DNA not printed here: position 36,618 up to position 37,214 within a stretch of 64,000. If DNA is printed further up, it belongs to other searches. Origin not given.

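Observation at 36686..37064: Stand-alone small gene behind a double LexA box: candidate uncharacterised SOS effector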

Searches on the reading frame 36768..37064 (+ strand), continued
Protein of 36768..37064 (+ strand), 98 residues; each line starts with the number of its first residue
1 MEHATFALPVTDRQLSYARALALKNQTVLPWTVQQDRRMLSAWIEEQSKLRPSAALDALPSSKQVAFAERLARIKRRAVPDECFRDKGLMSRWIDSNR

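Call 57: find_homologous_proteins(query=P0149, max_evalue=1e-10)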
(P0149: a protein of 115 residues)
Query P0149 (115 aa): 867 proteins with E <= 1e-10 among 883 candidates; the best 120 are listed.
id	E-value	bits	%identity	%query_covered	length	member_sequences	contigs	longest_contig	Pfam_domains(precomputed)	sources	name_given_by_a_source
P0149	1.4e-67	243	100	100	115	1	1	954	-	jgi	jgi:hypothetical protein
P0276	1.9e-45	171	72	100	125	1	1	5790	-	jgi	jgi:hypothetical protein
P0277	1.8e-30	123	62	96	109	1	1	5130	-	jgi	-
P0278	2.9e-29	119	56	97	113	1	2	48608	-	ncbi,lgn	ncbi:MAG: hypothetical protein AAF636_09435 [Pseudomonadota bacterium]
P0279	3.6e-29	119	53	100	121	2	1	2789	-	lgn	-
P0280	1.2e-28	117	57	97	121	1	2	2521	-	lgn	-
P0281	2.2e-28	117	52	100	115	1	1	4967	-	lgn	-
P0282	2.4e-28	116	57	97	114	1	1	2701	-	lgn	-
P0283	3.7e-28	116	55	97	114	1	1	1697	-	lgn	-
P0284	4.0e-28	116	58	88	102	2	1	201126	-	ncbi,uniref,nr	ncbi:hypothetical protein Q5Y75_16240 [Ruegeria sp. 2205SS24-7]|uniref:hypothetical protein n=1 Tax=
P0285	4.4e-28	116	54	100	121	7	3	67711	-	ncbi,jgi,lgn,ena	-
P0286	4.5e-28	116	51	100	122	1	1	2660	-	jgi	-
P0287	4.9e-28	115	58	97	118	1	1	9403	-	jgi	jgi:hypothetical protein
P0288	5.2e-28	115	55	100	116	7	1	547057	-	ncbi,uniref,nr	ncbi:hypothetical protein [uncultured Roseobacter sp.]|uniref:hypothetical protein n=1 Tax=unculture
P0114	7.5e-28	115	64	78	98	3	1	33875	-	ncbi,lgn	-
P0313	7.5e-27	112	52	100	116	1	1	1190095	-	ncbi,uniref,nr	ncbi:hypothetical protein [uncultured Roseobacter sp.]|uniref:hypothetical protein n=1 Tax=unculture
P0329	1.2e-26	111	53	100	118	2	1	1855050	-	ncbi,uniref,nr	ncbi:hypothetical protein Z945_1167 [Sulfitobacter noctilucae]|uniref:hypothetical protein n=1 Tax=S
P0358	2.6e-26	110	63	77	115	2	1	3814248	-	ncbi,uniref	ncbi:hypothetical protein [Tateyamaria sp. SN6-1]|uniref:hypothetical protein n=1 Tax=Tateyamaria sp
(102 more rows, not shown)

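Call 58: find_encoding_contigs(protein=P0329, flank=5000, max_places=1)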
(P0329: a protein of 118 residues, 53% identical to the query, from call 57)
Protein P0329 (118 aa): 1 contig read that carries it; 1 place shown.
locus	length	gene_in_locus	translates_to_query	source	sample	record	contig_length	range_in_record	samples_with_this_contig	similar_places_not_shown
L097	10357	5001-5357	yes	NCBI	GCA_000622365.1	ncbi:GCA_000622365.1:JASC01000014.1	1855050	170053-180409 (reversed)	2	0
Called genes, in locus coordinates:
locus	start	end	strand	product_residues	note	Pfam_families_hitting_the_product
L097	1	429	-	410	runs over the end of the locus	PF00291:PALP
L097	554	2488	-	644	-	PF05170:AsmA, PF05359:DUF748, PF13116:YhdP (faint), PF05170:AsmA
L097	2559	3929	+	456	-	PF00919:UPF0004, PF04055:Radical_SAM, PF18693:TRAM_2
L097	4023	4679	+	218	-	PF13643:DUF4145 (weak)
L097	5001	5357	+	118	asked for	-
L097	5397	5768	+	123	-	PF04134:DCC1-like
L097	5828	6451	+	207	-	PF03006:HlyIII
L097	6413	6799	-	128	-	PF01205:Impact_N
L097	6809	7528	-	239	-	PF01435:Peptidase_M48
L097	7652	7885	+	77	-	-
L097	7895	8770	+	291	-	PF01063:Aminotran_4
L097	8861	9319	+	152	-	PF00582:Usp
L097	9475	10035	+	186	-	PF08712:Nfu_N, PF01106:NifU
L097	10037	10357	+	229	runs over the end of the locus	PF00814:TsaD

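Call 59: find_encoding_contigs(protein=P0358, flank=5000, max_places=1)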
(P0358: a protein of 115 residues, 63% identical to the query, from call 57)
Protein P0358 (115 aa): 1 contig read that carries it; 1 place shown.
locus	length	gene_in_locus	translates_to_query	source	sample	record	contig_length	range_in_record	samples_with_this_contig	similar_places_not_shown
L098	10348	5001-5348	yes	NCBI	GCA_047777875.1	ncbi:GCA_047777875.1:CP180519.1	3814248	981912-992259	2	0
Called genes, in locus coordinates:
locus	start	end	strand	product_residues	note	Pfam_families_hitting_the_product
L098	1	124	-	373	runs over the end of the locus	PF00155:Aminotran_1_2, PF00266:Aminotran_5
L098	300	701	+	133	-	-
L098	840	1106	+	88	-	-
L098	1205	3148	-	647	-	PF05170:AsmA, PF05359:DUF748, PF13116:YhdP (faint), PF05170:AsmA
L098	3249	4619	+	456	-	PF00919:UPF0004, PF04055:Radical_SAM, PF18693:TRAM_2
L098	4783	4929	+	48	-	-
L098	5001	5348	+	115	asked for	-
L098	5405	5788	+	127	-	PF04134:DCC1-like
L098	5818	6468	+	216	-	PF03006:HlyIII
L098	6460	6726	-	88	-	PF20056:DUF6455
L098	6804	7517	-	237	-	PF01435:Peptidase_M48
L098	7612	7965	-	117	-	-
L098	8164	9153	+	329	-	PF13409:GST_N_2, PF13410:GST_C_2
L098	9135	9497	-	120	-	PF00072:Response_reg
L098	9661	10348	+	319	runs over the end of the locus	PF00155:Aminotran_1_2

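Call 60: find_encoding_contigs(protein=P0313, flank=5000, max_places=1)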
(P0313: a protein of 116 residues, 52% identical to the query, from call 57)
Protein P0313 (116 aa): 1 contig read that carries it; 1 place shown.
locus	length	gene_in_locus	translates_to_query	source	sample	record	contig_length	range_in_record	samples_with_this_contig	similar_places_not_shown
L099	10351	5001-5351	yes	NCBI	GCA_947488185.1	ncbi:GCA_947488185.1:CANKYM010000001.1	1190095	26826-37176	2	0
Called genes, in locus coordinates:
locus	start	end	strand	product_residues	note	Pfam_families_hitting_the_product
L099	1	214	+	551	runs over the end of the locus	-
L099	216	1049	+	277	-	PF00793:DAHP_synth_1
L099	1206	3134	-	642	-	PF05170:AsmA, PF05359:DUF748, PF13116:YhdP (faint), PF05170:AsmA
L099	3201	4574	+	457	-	PF00919:UPF0004, PF04055:Radical_SAM, PF18693:TRAM_2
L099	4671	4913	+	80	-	PF09360:zf-CDGSH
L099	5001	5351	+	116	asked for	-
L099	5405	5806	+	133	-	PF04134:DCC1-like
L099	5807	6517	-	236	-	PF01435:Peptidase_M48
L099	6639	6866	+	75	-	-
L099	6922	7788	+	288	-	PF01063:Aminotran_4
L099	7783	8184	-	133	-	PF04940:BLUF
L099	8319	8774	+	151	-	PF00582:Usp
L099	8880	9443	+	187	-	PF08712:Nfu_N, PF01106:NifU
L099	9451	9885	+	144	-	PF04828:GFA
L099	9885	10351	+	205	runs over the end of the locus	PF00814:TsaD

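Call 68: search_protein_families(library=pfam, proteins=[P0138, P0204, P0221, P0247, P0259, P0251, P0137, P0243], max_evalue=1)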
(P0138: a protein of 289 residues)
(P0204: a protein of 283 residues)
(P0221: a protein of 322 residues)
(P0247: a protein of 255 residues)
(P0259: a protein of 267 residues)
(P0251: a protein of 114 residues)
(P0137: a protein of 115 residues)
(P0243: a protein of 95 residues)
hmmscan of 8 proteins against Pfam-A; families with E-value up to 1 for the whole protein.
P0138 (289 aa): 7 families
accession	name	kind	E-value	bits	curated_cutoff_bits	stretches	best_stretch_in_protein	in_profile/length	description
PF11272.13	DUF3072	-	0.00057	20.1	27.5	0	251-285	19-51/56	Protein of unknown function (DUF3072)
PF12671.13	Amidase_6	-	0.0064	17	23.2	0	53-99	6-50/163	Putative amidase domain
PF14706.11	Tnp_DNA_bind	-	0.0076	16.4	24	0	199-222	16-39/58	Transposase DNA-binding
PF18142.6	SLATT_fungal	-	0.01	16.3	26.5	1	208-240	59-91/121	SMODS and SLOG-associating 2TM effector domain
PF01726.22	LexA_DNA_bind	-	0.032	14.5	23.7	0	187-211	13-37/65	LexA DNA binding domain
PF09974.14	DUF2209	-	0.13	13.1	26.8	0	106-123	91-108/121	Uncharacterized protein conserved in archaea (DUF2209)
PF02817.22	E3_binding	-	0.15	12.7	23.7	0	163-174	7-18/36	e3 binding domain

P0204 (283 aa): 9 families
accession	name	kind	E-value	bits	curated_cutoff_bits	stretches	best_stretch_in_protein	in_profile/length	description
PF13618.11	Gluconate_2-dh3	-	0.0029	18.4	23.4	1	124-163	27-66/135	Gluconate 2-dehydrogenase subunit 3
PF06162.17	PgaPase_1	-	0.018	15.3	24.4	1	148-190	116-158/166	Putative pyroglutamyl peptidase PgaPase_1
PF12263.13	DUF3611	-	0.02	15.2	27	1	8-54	46-92/175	Protein of unknown function (DUF3611)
PF16830.10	NBD94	-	0.03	15.3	25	1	72-123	16-69/91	Nucleotide-Binding Domain 94 of RH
PF09235.17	SAM_Ste50p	-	0.033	14.9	21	0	204-233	46-75/75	Ste50p, sterile alpha motif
PF24722.1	DUF7674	-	0.064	13.8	27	1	68-113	22-66/111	Domain of unknown function (DUF7674)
PF23299.1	DUF7081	-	0.079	14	27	0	199-238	45-83/96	Domain of unknown function (DUF7081)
PF12513.15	SUV3_C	-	0.12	12.7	27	0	214-235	27-48/48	ATP-dependent RNA helicase SUV3 C-terminal domain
PF01253.27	SUI1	-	0.44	11.5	25.5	0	206-229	25-48/77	Translation initiation factor SUI1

P0221 (322 aa): 2 families
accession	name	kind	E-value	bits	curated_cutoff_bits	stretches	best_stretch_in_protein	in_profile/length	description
PF11272.13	DUF3072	-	0.0046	17.2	27.5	1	193-231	13-49/56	Protein of unknown function (DUF3072)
PF10018.14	Med4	-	0.18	11.9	26.9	0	97-150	87-134/190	Vitamin-D-receptor interacting Mediator subunit 4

P0247 (255 aa): 4 families
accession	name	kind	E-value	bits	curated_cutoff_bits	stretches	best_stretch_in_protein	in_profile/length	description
PF18142.6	SLATT_fungal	-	0.01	16.4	26.5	0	219-247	60-88/121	SMODS and SLOG-associating 2TM effector domain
PF11272.13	DUF3072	-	0.02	15.1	27.5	0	165-199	16-48/56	Protein of unknown function (DUF3072)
PF17058.10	MBR1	-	0.075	13.5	25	1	86-196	103-212/230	Mitochondrial biogenesis regulation protein 1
PF17042.10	NBD_C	-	0.24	12.3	28.3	0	161-221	7-68/168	Nucleotide-binding C-terminal domain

P0259 (267 aa): 1 family
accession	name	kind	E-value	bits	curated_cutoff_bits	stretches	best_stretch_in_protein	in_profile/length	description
PF06737.19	Transglycosylas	-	0.15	13.2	27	0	65-86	50-71/77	Transglycosylase-like domain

P0251 (114 aa): 2 families
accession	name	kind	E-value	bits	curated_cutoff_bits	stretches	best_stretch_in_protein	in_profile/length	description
PF04993.18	TfoX_N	-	0.27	11.8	30.1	0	69-92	62-85/91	TfoX N-terminal domain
PF05309.16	TraE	-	0.34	10.8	24.8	1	13-80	72-139/182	TraE protein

P0137 (115 aa): 2 families
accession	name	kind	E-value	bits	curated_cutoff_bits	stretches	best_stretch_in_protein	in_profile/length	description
PF21687.3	T2SSK_1st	-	0.034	15.3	26.2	1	26-90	16-79/107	Type II secretion system (T2SS), protein K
PF04993.18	TfoX_N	-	0.2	12.2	30.1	0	80-111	55-86/91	TfoX N-terminal domain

P0243 (95 aa): 3 families
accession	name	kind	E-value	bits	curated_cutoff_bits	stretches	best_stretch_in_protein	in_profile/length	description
PF03457.19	HA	-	0.00085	20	28.4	1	14-48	9-44/64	Helicase associated domain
PF05091.18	eIF-3_zeta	-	0.014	14.8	25.2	1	14-46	418-450/532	Eukaryotic translation initiation factor 3 subunit 7 (eIF-3)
PF01234.23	NNMT_PNMT_TEMT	-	0.034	13.8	25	1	71-94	80-103/261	NNMT/PNMT/TEMT family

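Call 71: fold_search(model_id=the predicted structure, library=viral)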
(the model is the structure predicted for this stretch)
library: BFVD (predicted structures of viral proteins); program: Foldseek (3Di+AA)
matches with E <= 10: 74; with E <= 0.001: 1
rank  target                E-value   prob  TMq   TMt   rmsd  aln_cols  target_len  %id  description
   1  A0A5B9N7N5            1.6e-04  1.00  0.46  0.30   5.4        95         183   24  Uncharacterized protein [Aeromonas phage 4L372XY]
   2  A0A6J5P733            7.6e-02  0.94  0.42  0.21   7.1       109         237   14  Uncharacterized protein [uncultured Caudovirales phage]
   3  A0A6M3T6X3            2.3e-01  0.72  0.39  0.17   7.2       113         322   18  (no name in the UniProt tables at hand)
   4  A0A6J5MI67            6.6e-01  0.05  0.16  0.13  19.5       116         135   12  dATP/dGTP diphosphohydrolase N-terminal domain-containing protein [uncultured Caudovirales phage]
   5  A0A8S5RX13            7.0e-01  0.44  0.36  0.16   7.9        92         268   16  GIY-YIG domain-containing protein [Siphoviridae sp. ctEJG5]
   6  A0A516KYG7            8.4e-01  0.30  0.37  0.29  10.1        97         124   15  (no name in the UniProt tables at hand)
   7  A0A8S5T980            1.0e+00  0.95  0.36  0.44   2.0        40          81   25  Uncharacterized protein [Siphoviridae sp. ctwDi18]
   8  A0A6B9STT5            1.1e+00  0.97  0.36  0.62   0.9        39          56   26  (no name in the UniProt tables at hand)
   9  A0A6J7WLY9            1.8e+00  0.82  0.36  0.17   1.7        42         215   21  Uncharacterized protein [uncultured Caudovirales phage]
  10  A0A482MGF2            2.1e+00  0.12  0.30  0.10  13.4        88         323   14  Uncharacterized protein [Serratia phage Serbin]
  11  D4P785                2.3e+00  0.21  0.33  0.15   7.7        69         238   20  (no name in the UniProt tables at hand)
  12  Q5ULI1                2.7e+00  0.18  0.40  0.33  10.7        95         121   16  Orf133 [Lactobacillus phage LP65]
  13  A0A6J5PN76            3.1e+00  0.47  0.33  0.51   2.7        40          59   18  Uncharacterized protein [uncultured Caudovirales phage]
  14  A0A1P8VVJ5            3.1e+00  0.06  0.24  0.25  14.0       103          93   14  (no name in the UniProt tables at hand)
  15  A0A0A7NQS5            3.3e+00  0.35  0.38  0.27   4.9        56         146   27  Uncharacterized protein [Lactobacillus phage LfeInf]
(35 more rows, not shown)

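Call 81: search_dna_similar(query=P0261, collection=plasmids, mode=protein, max_rows=60, max_evalue=1e-50)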
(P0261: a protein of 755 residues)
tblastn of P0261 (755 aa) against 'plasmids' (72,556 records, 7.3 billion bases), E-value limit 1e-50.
Records with a match: 1069; places in all: 1072; records where one place covers at least 80% of the query: 63.
Best place of each record, by identity: 90-95% 1; <60% 1068.
By first word of the organism name: Klebsiella 318; Salmonella 186; Escherichia 172; Citrobacter 73; Xanthomonas 66; Providencia 51; Enterobacter 43; Vibrio 30; Proteus 18; Pseudomonas 17; and 37 more.
By predicted mobility (MOB-suite, as given by PLSDB): conjugative 1027; non-mobilizable 35; mobilizable 7.
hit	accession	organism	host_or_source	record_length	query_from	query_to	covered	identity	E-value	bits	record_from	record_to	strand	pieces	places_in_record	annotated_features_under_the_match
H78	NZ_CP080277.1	Phaeobacter piscinae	-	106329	1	755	100%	92.6%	0e+0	1204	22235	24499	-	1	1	DNA topoisomerase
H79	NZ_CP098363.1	Paracoccus sp. TOH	cell cuture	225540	5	754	99%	43.5%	2e-154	504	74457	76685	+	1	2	DNA topoisomerase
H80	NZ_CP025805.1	Sulfitobacter sp. SK012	Marine Sediment,North Sea (sediment)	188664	1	705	93%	39.6%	4e-117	396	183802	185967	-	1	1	DNA topoisomerase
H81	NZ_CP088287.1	Bradyrhizobium septentrionale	Glycine max cv. AC Glengarry,Cell ...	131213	6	703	92%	39.8%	3e-117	397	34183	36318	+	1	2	DNA topoisomerase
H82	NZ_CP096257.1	Bradyrhizobium barranii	Glycine max cv. AC Glengarry,Cell ...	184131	6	703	92%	39.8%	3e-117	396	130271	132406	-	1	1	DNA topoisomerase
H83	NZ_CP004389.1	Thalassospira xiamenensis M-5 = DSM 17429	surface seawater from the sea close to ...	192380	4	754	99%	36.9%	7e-117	395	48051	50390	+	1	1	DNA topoisomerase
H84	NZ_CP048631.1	Ancylobacter pratisalsi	-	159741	4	705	93%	39.3%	3e-112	382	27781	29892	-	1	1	DNA topoisomerase | virB11: P-type DNA transfer ATPase VirB11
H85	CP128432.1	Microbulbifer sp. MKSA007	Smenospongia aurea,bacteria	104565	5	702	92%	39.0%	2e-116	394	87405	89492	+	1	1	DNA topoisomerase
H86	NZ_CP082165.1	Bradyrhizobium sp. 186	Acmispon strigosus,cell culture,root ...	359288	1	701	93%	38.7%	9e-118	398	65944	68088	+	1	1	DNA topoisomerase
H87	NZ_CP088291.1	Bradyrhizobium septentrionale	Glycine max cv. AC Glengarry,Cell ...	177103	1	702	93%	38.2%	5e-116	393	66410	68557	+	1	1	DNA topoisomerase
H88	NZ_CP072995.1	Loktanella salsilacus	-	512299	1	705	93%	37.8%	3e-112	382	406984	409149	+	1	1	DNA topoisomerase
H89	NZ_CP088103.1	Bradyrhizobium barranii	cell culture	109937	1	704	93%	37.8%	2e-114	389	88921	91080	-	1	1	DNA topoisomerase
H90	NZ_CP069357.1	Microvirga sp. VF16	Vachellia farnesiana,Cell culture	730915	5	700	92%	37.4%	1e-108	372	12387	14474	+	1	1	DNA topoisomerase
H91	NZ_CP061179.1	Roseomonas haemaphysalidis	tick,pure culture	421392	1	577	76%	41.0%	8e-107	366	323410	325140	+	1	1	DNA topoisomerase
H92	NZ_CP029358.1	Azospirillum thermophilum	cell culture,hot spring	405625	4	577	76%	40.6%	1e-103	357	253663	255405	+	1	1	DNA topoisomerase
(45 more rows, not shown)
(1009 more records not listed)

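Call 84: search_protein_families(library=padloc, proteins=[window:36768-37061:+, L081:3564-7820:-, L081:2521-3549:-, L081:1215-2150:-], max_evalue=0.01)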
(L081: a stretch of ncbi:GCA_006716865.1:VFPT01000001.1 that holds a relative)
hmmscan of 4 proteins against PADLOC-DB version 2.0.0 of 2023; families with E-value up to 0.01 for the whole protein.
window:36768-37061:+ (98 aa): 0 families

L081:3564-7820:- (1418 aa): 1 family
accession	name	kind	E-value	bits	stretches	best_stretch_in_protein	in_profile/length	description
PDLC04134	mad2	-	1.8e-10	38.3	1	133-269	269-401/492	mads_2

L081:2521-3549:- (342 aa): 0 families

L081:1215-2150:- (311 aa): 0 families
